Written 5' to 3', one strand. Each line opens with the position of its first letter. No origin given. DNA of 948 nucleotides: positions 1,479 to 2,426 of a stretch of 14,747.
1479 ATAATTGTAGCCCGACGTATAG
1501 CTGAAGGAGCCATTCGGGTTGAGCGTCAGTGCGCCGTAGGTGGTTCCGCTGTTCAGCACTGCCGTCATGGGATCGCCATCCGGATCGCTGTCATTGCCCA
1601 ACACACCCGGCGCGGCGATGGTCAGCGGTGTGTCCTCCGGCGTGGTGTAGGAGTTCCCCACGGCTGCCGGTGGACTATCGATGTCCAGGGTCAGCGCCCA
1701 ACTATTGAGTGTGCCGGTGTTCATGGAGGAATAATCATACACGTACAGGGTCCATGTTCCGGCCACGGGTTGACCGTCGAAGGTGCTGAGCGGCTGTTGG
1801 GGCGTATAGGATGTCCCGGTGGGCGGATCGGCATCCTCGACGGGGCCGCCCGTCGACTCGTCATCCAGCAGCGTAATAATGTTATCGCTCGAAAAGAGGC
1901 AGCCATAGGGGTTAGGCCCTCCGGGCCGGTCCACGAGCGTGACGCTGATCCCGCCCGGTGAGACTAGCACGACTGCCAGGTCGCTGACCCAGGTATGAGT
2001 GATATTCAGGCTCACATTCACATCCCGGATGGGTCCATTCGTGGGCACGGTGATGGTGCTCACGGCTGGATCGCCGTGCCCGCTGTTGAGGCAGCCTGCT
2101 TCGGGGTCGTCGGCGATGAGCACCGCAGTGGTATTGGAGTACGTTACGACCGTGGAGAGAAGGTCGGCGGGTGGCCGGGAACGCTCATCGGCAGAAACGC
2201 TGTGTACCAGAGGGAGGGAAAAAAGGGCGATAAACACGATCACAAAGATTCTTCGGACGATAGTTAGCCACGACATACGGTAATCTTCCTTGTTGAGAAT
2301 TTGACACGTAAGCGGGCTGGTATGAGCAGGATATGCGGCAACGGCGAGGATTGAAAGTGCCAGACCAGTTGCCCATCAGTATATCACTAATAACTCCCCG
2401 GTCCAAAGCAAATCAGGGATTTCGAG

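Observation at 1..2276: Unlisted minus-strand gene for a signal-peptide + standalone P-domain + cadherin-like-repeat surface protein; the 621-aa plus-strand ORF over it is an antisense artefact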

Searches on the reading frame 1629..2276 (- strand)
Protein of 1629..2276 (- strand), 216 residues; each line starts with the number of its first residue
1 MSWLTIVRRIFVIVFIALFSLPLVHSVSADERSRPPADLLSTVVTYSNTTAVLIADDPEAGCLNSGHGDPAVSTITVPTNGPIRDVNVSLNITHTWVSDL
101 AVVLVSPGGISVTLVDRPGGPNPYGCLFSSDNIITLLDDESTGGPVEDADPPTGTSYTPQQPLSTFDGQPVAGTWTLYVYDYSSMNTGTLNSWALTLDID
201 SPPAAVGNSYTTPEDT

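Call 10: find_homologous_proteins(query=window:1629-2276:-)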
Query window:1629-2276:- (216 aa): 1 proteins with E <= 0.001 among 676 candidates.
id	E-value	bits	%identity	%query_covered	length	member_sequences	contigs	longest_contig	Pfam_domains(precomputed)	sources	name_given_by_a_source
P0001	7.5e-8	51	32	58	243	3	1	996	PF01483.28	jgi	jgi:subtilisin-like proprotein convertase family protein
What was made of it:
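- Tried and rejected: A word-index search with the 216-aa head alone found only one weak hit (call 10).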

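Call 16: find_related_loci(query=window:1629-2276:-, collection=metagenome_contigs, flank=10000)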
Query window:1629-2276:- (216 aa) in metagenome_contigs; peptide patterns used: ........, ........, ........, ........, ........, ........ (x = any residue, [..] = any of these).
429 stretches matched a pattern; 43 encode a relative of the query (tblastn E <= 1e-3); 43 distinct loci.
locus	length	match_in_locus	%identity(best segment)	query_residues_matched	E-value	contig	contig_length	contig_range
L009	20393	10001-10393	43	72-195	3e-26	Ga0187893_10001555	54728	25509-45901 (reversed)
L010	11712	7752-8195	44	74-211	8e-24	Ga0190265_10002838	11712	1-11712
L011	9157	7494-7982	38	46-207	3e-23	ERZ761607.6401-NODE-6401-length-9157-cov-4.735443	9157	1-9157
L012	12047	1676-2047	41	70-197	2e-22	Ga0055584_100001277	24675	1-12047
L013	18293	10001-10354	44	72-197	3e-22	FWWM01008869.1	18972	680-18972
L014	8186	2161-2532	42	83-202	5e-22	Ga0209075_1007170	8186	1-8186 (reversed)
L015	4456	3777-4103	43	81-197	1e-21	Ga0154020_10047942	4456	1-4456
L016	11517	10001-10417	39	65-207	2e-21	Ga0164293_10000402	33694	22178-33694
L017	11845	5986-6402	39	65-207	2e-21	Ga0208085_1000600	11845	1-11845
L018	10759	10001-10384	42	68-203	4e-21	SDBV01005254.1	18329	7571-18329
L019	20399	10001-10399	40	73-216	3e-20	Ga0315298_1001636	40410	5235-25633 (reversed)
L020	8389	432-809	41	72-203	4e-20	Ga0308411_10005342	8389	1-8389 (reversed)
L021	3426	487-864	41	72-203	4e-20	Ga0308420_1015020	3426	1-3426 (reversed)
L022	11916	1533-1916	39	65-197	4e-20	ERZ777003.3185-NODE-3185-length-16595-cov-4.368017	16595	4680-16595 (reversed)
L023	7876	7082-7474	37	74-208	1e-19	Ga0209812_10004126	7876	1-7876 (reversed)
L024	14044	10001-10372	43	70-197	2e-19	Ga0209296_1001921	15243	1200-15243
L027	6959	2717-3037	41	81-195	5e-19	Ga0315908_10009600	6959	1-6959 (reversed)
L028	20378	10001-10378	39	72-203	5e-18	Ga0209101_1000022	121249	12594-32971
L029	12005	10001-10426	36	77-204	1e-17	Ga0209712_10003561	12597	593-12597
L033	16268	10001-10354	40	72-197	5e-17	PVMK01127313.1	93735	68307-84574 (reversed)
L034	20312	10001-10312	37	86-197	7e-16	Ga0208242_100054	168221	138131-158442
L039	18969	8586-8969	39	73-195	2e-14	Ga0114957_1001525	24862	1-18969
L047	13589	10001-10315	32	88-197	1e-8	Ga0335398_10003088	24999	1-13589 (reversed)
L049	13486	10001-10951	30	83-195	3e-8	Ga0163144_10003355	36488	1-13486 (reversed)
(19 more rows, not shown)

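Call 18: search_protein_families(library=pfam, proteins=[L009:9731-11113:+, L029:9800-12004:+, L033:9767-10636:+, L047:9830-12103:+, L049:9800-11419:+, L010:3705-10883:+, L013:7994-10879:+, L019:8162-10855:+], max_evalue=0.00001)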
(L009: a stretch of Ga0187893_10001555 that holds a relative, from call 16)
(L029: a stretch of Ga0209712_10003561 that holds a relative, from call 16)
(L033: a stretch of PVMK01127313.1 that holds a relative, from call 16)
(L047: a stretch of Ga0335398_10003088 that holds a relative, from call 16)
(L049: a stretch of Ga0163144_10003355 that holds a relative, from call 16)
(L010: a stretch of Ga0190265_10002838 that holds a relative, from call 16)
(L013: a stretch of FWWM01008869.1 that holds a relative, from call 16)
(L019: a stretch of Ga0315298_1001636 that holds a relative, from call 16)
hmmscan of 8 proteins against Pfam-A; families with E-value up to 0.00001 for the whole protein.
L009:9731-11113:+ (461 aa): 2 families
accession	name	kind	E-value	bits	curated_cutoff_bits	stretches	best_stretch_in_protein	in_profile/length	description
PF02412.23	TSP_3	-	1.1e-27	95.8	25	2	362-401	1-30/36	Thrombospondin type 3 repeat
PF01483.27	P_proprotein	-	2.4e-08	34.4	21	0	189-221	52-84/86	Proprotein convertase P-domain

L029:9800-12004:+ (735 aa): 2 families
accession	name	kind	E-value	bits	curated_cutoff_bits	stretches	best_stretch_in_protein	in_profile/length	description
PF01483.27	P_proprotein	-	4.2e-14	52.9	21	1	75-111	2-38/86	Proprotein convertase P-domain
PF02494.22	HYR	-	4.6e-11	43.3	21.7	1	205-282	3-81/81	HYR domain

L033:9767-10636:+ (290 aa): 2 families
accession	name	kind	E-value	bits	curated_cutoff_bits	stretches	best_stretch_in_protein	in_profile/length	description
PF01483.27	P_proprotein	-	2.2e-16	60.2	21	1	92-195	3-85/86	Proprotein convertase P-domain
PF18962.6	Por_Secre_tail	-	1.5e-14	54.4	27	1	214-289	1-75/75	Secretion system C-terminal sorting domain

L047:9830-12103:+ (758 aa): 5 families
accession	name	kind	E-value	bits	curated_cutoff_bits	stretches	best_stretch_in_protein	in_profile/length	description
PF08757.17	CotH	-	2.7e-52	178.7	23.8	1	225-586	1-322/322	CotH kinase protein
PF18911.6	PKD_4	-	1.6e-13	50.9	27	1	618-669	34-84/85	PKD domain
PF18962.6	Por_Secre_tail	-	9.3e-10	39.1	27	1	684-750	2-68/75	Secretion system C-terminal sorting domain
PF01483.27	P_proprotein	-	7.9e-09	36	21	1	58-162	6-86/86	Proprotein convertase P-domain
PF00801.26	PKD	-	3.1e-08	33.9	23.5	1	612-657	18-70/80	PKD domain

L049:9800-11419:+ (540 aa): 1 family
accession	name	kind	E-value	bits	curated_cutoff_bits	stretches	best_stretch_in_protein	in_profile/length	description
PF01483.27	P_proprotein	-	5e-14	52.6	21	0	258-298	10-50/86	Proprotein convertase P-domain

L010:3705-10883:+ (2393 aa): 2 families
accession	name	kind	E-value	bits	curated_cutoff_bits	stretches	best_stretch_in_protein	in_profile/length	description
PF01483.27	P_proprotein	-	1.4e-47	160.2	21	2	753-873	2-85/86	Proprotein convertase P-domain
PF00404.24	Dockerin_1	-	2.3e-06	28.1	22.9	0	2335-2380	2-51/57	Dockerin type I domain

L013:7994-10879:+ (962 aa): 3 families
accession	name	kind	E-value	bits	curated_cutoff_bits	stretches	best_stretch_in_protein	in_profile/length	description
PF00082.27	Peptidase_S8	-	3.2e-57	194.5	21.8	1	204-505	4-273/288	Subtilase family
PF01483.27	P_proprotein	-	5.6e-15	55.6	21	1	683-786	3-85/86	Proprotein convertase P-domain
PF13205.12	Big_5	-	3.5e-07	31.3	23.6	1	533-629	1-98/105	Bacterial Ig-like domain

L019:8162-10855:+ (898 aa): 3 families
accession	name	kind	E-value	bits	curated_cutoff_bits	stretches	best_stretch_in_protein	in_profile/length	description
PF00082.27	Peptidase_S8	-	3.2e-58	197.8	21.8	1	147-448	4-273/288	Subtilase family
PF01483.27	P_proprotein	-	1.8e-14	54.1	21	1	626-730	3-86/86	Proprotein convertase P-domain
PF13205.12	Big_5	-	1.2e-06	29.6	23.6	1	476-572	1-98/105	Bacterial Ig-like domain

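Call 22: search_protein_families(library=pfam, proteins=[L017:3373-7995:+, L024:7253-10660:+, L027:194-6310:+, L028:7802-10927:+, L034:8213-11197:+, L039:6294-12692:+], max_evalue=0.00001)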
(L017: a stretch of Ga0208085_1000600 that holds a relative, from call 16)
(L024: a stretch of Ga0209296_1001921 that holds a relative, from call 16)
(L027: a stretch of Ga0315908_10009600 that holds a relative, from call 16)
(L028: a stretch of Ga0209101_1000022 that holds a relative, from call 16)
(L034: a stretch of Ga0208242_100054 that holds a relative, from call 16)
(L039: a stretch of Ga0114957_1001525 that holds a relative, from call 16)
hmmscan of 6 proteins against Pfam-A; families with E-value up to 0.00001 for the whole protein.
L017:3373-7995:+ (1541 aa): 5 families
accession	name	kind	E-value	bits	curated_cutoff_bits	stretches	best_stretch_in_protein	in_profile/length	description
PF13583.11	Reprolysin_4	-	1.1e-27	97.5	22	1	202-407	2-196/203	Metallo-peptidase family M12B Reprolysin-like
PF13582.12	Reprolysin_3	-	2.8e-22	80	22.4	1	239-362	2-123/123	Metallo-peptidase family M12B Reprolysin-like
PF13688.12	Reprolysin_5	-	6e-18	66.2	27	1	203-394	3-192/196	Metallo-peptidase family M12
PF01483.27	P_proprotein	-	1.4e-15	57.6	21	1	894-999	2-86/86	Proprotein convertase P-domain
PF13574.12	Reprolysin_2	-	1.4e-14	54.9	27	1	244-409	11-188/195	Metallo-peptidase family M12B Reprolysin-like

L024:7253-10660:+ (1136 aa): 6 families
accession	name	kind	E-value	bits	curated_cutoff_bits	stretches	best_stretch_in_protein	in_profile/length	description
PF13583.11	Reprolysin_4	-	4.9e-30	105.2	22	1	207-426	3-200/203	Metallo-peptidase family M12B Reprolysin-like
PF13582.12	Reprolysin_3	-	2.8e-19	70.3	22.4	1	236-378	2-123/123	Metallo-peptidase family M12B Reprolysin-like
PF01483.27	P_proprotein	-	2.6e-16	59.9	21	1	932-1040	3-86/86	Proprotein convertase P-domain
PF18962.6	Por_Secre_tail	-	1.5e-15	57.7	27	1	1060-1135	1-75/75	Secretion system C-terminal sorting domain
PF13688.12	Reprolysin_5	-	3.1e-12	47.6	27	1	206-404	2-189/196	Metallo-peptidase family M12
PF13574.12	Reprolysin_2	-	5.5e-11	43.1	27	1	241-414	11-186/195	Metallo-peptidase family M12B Reprolysin-like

L027:194-6310:+ (2039 aa): 7 families
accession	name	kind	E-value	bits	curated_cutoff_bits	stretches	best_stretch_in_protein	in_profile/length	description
PF01483.27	P_proprotein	-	1.7e-60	201.5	21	4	844-949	1-85/86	Proprotein convertase P-domain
PF00082.27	Peptidase_S8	-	3.8e-34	118.8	21.8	1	312-626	2-274/288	Subtilase family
PF17210.9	SdrD_B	-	8.7e-20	71.4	29.7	0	1189-1246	22-79/112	SdrD B-like domain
PF22544.2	HYDIN_VesB_CFA65-like_Ig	-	2.5e-11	44.1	25.5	1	670-758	9-97/100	HYDIN/CFA65/VesB-like, Ig-like domain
PF22073.2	Cep192_D4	-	6.7e-08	33.2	35.5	1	674-764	14-111/112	Cep192 domain 4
PF20009.4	GEVED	-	4.4e-06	27.9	24.4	0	1045-1084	2-47/78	GEVED domain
PF17802.7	SpaA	-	6.4e-06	26.7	23.1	0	1210-1230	37-57/91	Prealbumin-like fold domain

L028:7802-10927:+ (1042 aa): 4 families
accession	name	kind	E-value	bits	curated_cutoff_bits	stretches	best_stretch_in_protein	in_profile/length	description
PF00082.27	Peptidase_S8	-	4.6e-60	203.8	21.8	1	225-483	3-270/288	Subtilase family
PF01483.27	P_proprotein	-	1.2e-15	57.8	21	1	746-850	2-86/86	Proprotein convertase P-domain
PF13205.12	Big_5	-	3.6e-09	37.7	23.6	0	611-709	1-104/105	Bacterial Ig-like domain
PF04234.18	CopC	-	2e-08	35.6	23.3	0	616-649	3-33/92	CopC domain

L034:8213-11197:+ (995 aa): 5 families
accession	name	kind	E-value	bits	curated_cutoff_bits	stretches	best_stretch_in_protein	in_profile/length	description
PF02412.23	TSP_3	-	2.2e-49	165.3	25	5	801-836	1-36/36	Thrombospondin type 3 repeat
PF13585.12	CHU_C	-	3.8e-27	94.7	27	1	908-993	4-86/86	CHU_C Type IX secretion signal domain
PF01483.27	P_proprotein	-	3e-16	59.7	21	1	597-699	4-85/86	Proprotein convertase P-domain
PF05572.19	Peptidase_M43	-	5.8e-14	52.7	23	1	190-348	10-152/152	Pregnancy-associated plasma protein-A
PF13688.12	Reprolysin_5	-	7.1e-06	26.8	27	0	162-317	45-182/196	Metallo-peptidase family M12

L039:6294-12692:+ (2133 aa): 2 families
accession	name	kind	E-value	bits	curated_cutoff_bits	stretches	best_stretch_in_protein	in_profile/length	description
PF02494.22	HYR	-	8.5e-45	151.4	21.7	3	397-480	2-81/81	HYR domain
PF01483.27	P_proprotein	-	1.7e-16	60.5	21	1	777-894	2-86/86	Proprotein convertase P-domain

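Call 23: search_protein_representatives(protein=window:1629-2276:-)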
Query: 216 residues. Proteins with E-value up to 0.001 (for the whole library): 14302; up to 1e-10: 4605; up to 1e-30: 261. The best 150 are listed.
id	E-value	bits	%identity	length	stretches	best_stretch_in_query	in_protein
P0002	8.7e-108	375.5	35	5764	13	67-208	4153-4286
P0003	8.1e-105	365.8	45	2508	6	70-198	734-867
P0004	1.2e-104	365.2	36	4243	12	69-204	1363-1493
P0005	7.9e-99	346.3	36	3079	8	72-199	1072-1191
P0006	4.3e-92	324.2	39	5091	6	68-199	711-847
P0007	8.8e-83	293.8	34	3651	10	73-204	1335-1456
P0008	6.9e-79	281.1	43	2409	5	71-198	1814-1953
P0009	7.0e-77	274.5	43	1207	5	52-200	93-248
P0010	3.3e-76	272.3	36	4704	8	70-204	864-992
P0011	3.8e-75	268.8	35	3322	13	88-204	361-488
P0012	7.4e-74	264.6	44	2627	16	62-121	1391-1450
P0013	2.0e-72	259.9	36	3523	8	74-198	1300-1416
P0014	6.4e-72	258.3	41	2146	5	78-200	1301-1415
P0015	3.0e-71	256.1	35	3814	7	71-207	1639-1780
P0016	4.8e-69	248.9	39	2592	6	71-206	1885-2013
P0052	5.0e-52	193.3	49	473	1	11-216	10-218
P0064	8.5e-49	182.7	51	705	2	80-198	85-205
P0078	9.5e-47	176.0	43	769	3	73-203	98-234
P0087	1.7e-44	168.7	46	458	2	57-203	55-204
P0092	5.2e-43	163.8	50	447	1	6-205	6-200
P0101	2.7e-42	161.4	47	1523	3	79-196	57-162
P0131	2.0e-38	148.8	59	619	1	70-211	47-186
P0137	4.0e-38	147.8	48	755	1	13-199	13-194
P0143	1.1e-37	146.4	51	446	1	40-208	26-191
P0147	1.7e-37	145.8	48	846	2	82-197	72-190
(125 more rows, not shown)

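Call 24: search_protein_families(library=pfam, proteins=[P0052, P0092, P0137, P0143, P0131, P0064, P0147, P0101, P0087, P0078], max_evalue=0.00001)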
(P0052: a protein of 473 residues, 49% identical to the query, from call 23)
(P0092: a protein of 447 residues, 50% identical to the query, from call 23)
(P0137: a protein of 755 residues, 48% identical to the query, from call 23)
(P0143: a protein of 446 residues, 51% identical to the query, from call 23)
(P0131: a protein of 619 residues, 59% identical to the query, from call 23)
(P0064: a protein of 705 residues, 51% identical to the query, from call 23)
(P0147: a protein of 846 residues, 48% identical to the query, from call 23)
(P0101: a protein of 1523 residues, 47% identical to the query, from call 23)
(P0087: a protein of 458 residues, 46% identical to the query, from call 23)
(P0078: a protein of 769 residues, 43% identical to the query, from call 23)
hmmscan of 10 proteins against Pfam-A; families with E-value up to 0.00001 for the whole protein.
P0052 (473 aa): 4 families
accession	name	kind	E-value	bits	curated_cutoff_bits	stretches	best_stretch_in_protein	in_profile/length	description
PF17963.7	Big_9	-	1.5e-25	90.4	23.6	1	202-293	1-89/89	Bacterial Ig domain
PF17892.7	Cadherin_5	-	5.7e-22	77.8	26.5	1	201-295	1-98/98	Cadherin-like domain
PF17803.7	Cadherin_4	-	8e-22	78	25.1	1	198-262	7-71/71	Bacterial cadherin-like domain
PF01483.27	P_proprotein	-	4.4e-18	65.6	21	1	86-198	2-85/86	Proprotein convertase P-domain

P0092 (447 aa): 1 family
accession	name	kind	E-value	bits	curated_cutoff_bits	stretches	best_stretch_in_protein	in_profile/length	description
PF01483.27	P_proprotein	-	1.2e-09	38.6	21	1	80-191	3-85/86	Proprotein convertase P-domain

P0137 (755 aa): 2 families
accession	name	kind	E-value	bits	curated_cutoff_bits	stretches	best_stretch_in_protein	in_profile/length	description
PF01483.27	P_proprotein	-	7.5e-11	42.4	21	1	81-191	2-85/86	Proprotein convertase P-domain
PF18242.7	LupA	-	2.4e-07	31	25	0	318-382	56-120/178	Legionella ubiquitin-specific protease A domain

P0143 (446 aa): 2 families
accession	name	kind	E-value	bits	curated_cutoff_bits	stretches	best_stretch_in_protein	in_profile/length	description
PF01483.27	P_proprotein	-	1.9e-13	50.8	21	1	69-179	2-85/86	Proprotein convertase P-domain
PF17963.7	Big_9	-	1.4e-07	32.8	23.6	1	183-267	1-83/89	Bacterial Ig domain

P0131 (619 aa): 4 families
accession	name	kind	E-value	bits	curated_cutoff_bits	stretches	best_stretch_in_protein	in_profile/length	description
PF17963.7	Big_9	-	3.4e-29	102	23.6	3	365-448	1-82/89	Bacterial Ig domain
PF17803.7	Cadherin_4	-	9.9e-21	74.5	25.1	2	358-423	2-70/71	Bacterial cadherin-like domain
PF01483.27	P_proprotein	-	4.2e-14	52.8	21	1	61-173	2-85/86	Proprotein convertase P-domain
PF17892.7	Cadherin_5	-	9.4e-09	35.4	26.5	0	365-447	2-88/98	Cadherin-like domain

P0064 (705 aa): 1 family
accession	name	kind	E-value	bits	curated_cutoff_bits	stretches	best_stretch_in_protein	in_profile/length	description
PF01483.27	P_proprotein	-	6.4e-22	77.9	21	2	89-203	2-85/86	Proprotein convertase P-domain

P0147 (846 aa): 4 families
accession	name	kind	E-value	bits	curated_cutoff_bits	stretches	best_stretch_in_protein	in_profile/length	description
PF02225.27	PA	-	1.8e-17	63.7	23.9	1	245-319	10-92/95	PA domain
PF01483.27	P_proprotein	-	1.1e-14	54.7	21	1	75-189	3-85/86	Proprotein convertase P-domain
PF18911.6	PKD_4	-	4.9e-11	43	27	1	676-752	4-81/85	PKD domain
PF00801.26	PKD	-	2.9e-06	27.6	23.5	1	680-753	2-79/80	PKD domain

P0101 (1523 aa): 3 families
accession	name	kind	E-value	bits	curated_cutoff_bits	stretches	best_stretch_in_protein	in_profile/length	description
PF00526.23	Dicty_CTDC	-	8.8e-51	169.7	27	0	766-789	1-24/24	Dictyostelium (slime mold) repeat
PF01483.27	P_proprotein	-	7.9e-50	167.3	21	3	343-444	3-84/86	Proprotein convertase P-domain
PF18962.6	Por_Secre_tail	-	9.9e-09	35.8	27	1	1444-1520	2-74/75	Secretion system C-terminal sorting domain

P0087 (458 aa): 2 families
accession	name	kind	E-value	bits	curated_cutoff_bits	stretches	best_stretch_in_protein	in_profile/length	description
PF01483.27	P_proprotein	-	5.5e-25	87.7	21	2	245-360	2-85/86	Proprotein convertase P-domain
PF00404.24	Dockerin_1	-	9e-11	42.3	22.9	1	395-442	2-50/57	Dockerin type I domain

P0078 (769 aa): 1 family
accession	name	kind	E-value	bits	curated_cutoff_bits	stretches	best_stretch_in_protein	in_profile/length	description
PF01483.27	P_proprotein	-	8.2e-19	67.9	21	1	292-406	3-85/86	Proprotein convertase P-domain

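Call 26: list_cluster_members(proteins=[P0052, P0131, P0143, P0092, P0137])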
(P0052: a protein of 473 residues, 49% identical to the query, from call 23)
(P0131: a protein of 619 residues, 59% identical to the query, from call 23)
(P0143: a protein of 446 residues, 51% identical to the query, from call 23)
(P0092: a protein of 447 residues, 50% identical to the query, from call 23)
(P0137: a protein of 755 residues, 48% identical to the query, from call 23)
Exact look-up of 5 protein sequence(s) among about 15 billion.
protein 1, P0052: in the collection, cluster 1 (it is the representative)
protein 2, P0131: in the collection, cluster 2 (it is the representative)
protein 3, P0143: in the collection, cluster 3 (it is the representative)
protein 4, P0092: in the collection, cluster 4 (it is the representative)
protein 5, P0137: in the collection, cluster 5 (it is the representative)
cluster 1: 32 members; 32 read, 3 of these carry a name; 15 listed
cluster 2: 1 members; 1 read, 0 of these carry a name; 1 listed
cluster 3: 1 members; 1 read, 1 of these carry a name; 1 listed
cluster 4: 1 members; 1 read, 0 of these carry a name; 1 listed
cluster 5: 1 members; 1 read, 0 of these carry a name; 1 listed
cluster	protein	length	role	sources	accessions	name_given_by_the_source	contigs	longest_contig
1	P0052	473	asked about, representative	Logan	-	-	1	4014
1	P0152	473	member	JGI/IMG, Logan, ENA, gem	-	subtilisin-like proprotein convertase family protein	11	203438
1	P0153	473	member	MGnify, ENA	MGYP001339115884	FL=1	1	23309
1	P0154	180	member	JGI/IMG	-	hypothetical protein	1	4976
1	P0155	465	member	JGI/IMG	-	-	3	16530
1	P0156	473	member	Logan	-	-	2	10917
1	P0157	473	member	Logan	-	-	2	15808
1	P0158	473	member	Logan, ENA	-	-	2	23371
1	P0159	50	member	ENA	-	-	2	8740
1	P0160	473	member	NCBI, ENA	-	-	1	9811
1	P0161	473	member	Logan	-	-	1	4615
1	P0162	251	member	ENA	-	-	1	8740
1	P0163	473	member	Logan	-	-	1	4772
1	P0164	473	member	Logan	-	-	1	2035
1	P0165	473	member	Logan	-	-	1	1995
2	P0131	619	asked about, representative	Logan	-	-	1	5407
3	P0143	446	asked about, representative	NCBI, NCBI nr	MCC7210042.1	MAG: proprotein convertase P-domain-containing protein [Anaerolineae bacterium] | proprotein convertase P-domain-containing protein [Anaerolineae bacterium]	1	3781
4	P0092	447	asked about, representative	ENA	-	-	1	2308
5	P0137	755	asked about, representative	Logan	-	-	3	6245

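Call 32: search_solved_structures(query=window:1629-2276:-, max_evalue=0.01, show_alignments=2)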
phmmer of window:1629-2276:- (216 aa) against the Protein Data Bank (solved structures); distinct sequences matched with E-value up to 0.01: 0.
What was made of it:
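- Tried and rejected: A sequence-only comparison of the head with the PDB found nothing (call 32).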

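Call 44: search_protein_families(library=pfam, alignment_id=A2, max_evalue=0.00001)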
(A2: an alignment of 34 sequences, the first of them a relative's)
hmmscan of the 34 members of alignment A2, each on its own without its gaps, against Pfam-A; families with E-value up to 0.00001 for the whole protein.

A. member 1, P0023 (968 aa): 2 families
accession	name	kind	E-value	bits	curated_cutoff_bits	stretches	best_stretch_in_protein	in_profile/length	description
PF01483.27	P_proprotein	-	2e-47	159.7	21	4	549-651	3-85/86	Proprotein convertase P-domain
PF02412.23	TSP_3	-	3.6e-12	46.2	25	0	831-861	2-32/36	Thrombospondin type 3 repeat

B. families by the number of members that match (of 34 scanned): 39 families (the first 25 are shown)
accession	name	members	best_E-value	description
PF01483.27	P_proprotein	34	1.3e-87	Proprotein convertase P-domain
PF17210.9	SdrD_B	3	1.5e-23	SdrD B-like domain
PF13620.12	CarboxypepD_reg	3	4.8e-16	Carboxypeptidase regulatory-like domain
PF17963.7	Big_9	2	1.5e-57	Bacterial Ig domain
PF17803.7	Cadherin_4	2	1.6e-36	Bacterial cadherin-like domain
PF17892.7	Cadherin_5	2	2.7e-34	Cadherin-like domain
PF00089.32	Trypsin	2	3.9e-23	Trypsin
PF01186.22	Lysyl_oxidase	2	1.5e-22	Lysyl oxidase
PF17802.7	SpaA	2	3e-13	Prealbumin-like fold domain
PF18911.6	PKD_4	2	8.2e-09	PKD domain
PF16403.11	Bact_surface_Ig-like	1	8.6e-174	Bacterial surface protein, Ig-like domain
PF00395.25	SLH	1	7.8e-37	S-layer homology domain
PF15902.12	Sortilin-Vps10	1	9.6e-27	Sortilin, neurotensin receptor 3,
PF22352.2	K319L-like_PKD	1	1.5e-15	K319L-like, PKD domain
PF02494.22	HYR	1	6e-15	HYR domain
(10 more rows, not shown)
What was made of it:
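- Some relatives of this P-domain sit in proteins with Peptidase_S8, reprolysin-like M12B, M43 or trypsin domains (calls 18, 22, 44).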
